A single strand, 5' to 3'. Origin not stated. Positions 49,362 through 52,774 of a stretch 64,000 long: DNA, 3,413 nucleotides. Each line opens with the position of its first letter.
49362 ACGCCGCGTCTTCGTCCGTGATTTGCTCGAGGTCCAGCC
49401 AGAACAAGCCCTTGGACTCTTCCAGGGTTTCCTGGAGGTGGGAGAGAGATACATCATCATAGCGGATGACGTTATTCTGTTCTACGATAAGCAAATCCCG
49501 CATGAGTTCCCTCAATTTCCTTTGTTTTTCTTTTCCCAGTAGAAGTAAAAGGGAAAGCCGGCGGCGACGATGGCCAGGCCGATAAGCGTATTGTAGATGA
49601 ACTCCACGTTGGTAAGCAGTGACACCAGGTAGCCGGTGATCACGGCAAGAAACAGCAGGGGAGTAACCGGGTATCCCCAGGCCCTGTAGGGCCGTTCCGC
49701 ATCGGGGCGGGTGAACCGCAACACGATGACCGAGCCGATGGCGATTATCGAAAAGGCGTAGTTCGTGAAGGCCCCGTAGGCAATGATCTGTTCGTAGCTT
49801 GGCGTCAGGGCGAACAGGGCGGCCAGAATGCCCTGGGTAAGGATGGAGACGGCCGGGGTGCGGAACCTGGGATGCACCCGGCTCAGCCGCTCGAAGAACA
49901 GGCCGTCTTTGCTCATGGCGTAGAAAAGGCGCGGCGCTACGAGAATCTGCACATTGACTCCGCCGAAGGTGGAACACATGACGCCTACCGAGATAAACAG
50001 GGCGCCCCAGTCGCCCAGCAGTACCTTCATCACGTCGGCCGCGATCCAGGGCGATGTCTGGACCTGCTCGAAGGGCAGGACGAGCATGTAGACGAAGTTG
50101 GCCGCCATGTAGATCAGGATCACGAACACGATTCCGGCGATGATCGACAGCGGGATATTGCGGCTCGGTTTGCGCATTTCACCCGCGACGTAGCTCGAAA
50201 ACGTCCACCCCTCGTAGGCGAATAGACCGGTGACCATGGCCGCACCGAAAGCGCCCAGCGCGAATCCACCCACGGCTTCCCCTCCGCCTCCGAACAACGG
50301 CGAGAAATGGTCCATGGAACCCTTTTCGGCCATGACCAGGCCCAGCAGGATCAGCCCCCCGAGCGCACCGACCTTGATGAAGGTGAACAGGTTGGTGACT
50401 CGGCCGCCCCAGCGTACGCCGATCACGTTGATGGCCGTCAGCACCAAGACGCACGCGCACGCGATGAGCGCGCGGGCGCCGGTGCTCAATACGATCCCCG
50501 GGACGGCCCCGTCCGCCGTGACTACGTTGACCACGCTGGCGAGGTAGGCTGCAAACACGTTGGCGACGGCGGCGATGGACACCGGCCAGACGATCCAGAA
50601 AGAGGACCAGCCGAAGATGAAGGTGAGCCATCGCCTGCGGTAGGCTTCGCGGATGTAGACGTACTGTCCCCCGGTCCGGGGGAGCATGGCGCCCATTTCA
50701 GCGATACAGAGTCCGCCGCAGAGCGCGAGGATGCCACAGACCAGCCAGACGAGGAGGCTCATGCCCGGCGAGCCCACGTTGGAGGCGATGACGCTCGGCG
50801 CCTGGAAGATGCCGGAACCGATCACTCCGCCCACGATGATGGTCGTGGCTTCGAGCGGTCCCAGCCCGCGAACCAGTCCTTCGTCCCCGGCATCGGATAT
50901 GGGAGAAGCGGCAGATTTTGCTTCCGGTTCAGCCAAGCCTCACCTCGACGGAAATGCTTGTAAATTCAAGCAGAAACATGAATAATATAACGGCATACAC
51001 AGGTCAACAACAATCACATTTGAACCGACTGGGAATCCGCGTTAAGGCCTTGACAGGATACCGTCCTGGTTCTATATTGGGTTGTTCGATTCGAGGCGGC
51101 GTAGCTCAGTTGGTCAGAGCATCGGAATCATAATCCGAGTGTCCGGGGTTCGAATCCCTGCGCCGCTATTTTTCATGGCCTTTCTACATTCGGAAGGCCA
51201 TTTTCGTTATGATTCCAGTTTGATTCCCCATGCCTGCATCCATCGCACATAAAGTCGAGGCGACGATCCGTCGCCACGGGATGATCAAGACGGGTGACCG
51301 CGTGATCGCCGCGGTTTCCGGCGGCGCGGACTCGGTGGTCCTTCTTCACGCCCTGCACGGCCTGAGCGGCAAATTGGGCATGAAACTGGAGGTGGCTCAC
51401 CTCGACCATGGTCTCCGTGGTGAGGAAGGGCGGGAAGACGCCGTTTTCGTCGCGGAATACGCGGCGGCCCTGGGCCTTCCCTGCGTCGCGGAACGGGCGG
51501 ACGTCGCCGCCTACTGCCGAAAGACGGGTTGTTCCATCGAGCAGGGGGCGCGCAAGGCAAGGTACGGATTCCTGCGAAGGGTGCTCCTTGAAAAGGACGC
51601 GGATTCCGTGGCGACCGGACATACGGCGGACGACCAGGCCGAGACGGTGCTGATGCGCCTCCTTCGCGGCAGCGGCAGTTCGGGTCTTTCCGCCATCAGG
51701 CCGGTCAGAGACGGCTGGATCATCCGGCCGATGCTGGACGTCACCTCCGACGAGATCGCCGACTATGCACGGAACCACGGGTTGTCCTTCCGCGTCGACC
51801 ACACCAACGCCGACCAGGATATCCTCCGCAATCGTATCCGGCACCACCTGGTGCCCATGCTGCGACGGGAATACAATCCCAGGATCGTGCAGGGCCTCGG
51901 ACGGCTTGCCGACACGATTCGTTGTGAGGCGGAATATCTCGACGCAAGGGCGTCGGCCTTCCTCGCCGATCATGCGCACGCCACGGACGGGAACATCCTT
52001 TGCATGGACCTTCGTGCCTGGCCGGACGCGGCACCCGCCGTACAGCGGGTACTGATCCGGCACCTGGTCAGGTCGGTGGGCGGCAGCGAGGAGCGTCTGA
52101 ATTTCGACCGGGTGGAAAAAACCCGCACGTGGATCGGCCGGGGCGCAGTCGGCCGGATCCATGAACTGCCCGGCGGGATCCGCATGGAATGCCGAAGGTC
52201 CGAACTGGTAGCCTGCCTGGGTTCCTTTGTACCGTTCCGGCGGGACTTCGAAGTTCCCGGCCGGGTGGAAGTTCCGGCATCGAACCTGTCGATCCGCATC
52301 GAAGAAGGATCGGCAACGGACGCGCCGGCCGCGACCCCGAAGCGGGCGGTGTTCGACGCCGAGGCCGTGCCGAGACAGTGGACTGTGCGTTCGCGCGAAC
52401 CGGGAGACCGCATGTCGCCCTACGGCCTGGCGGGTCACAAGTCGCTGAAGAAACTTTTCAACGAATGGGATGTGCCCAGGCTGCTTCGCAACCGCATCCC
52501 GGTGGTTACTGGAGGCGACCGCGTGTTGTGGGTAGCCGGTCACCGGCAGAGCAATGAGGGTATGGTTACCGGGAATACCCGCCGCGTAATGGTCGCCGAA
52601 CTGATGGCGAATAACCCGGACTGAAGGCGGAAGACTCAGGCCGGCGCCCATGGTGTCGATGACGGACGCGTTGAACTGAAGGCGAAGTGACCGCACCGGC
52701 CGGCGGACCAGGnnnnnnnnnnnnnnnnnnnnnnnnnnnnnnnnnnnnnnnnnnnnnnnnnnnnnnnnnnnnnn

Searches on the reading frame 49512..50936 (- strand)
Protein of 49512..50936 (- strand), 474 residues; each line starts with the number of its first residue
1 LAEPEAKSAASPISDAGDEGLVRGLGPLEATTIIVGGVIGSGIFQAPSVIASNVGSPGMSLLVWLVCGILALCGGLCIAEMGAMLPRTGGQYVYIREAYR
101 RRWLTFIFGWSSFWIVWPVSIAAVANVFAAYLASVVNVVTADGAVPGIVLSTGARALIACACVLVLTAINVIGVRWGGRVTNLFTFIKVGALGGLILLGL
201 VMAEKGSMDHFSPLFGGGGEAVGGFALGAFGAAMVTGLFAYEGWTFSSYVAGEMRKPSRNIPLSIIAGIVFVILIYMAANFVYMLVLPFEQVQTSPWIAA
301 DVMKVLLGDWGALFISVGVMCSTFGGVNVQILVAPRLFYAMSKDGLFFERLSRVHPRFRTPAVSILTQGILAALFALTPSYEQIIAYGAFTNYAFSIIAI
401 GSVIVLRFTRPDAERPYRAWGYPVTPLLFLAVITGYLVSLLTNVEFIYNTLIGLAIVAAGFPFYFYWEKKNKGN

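Call 34: search_protein_families(library=pfam, proteins=[window:49512-50936:-])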
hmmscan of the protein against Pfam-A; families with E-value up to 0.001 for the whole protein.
window:49512-50936:- (474 aa): 2 families
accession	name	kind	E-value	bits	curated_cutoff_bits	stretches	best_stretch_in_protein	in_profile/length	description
PF13520.12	AA_permease_2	-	9.9e-67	226.1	27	1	25-457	1-423/427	Amino acid permease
PF00324.27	AA_permease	-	5.1e-39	134.7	24.6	1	31-443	3-423/470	Amino acid permease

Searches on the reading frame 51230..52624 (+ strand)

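Call 34: search_protein_families(library=pfam, proteins=[window:51230-52624:+])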
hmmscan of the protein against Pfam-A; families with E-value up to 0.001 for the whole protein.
window:51230-52624:+ (464 aa): 2 families
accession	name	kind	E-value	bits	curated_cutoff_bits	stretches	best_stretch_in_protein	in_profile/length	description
PF01171.26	ATP_bind_3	-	3.7e-51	173.9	27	1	25-205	2-181/182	PP-loop family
PF11734.13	TilS_C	-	1.6e-18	66.3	22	1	385-452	2-69/74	TilS substrate C-terminal domain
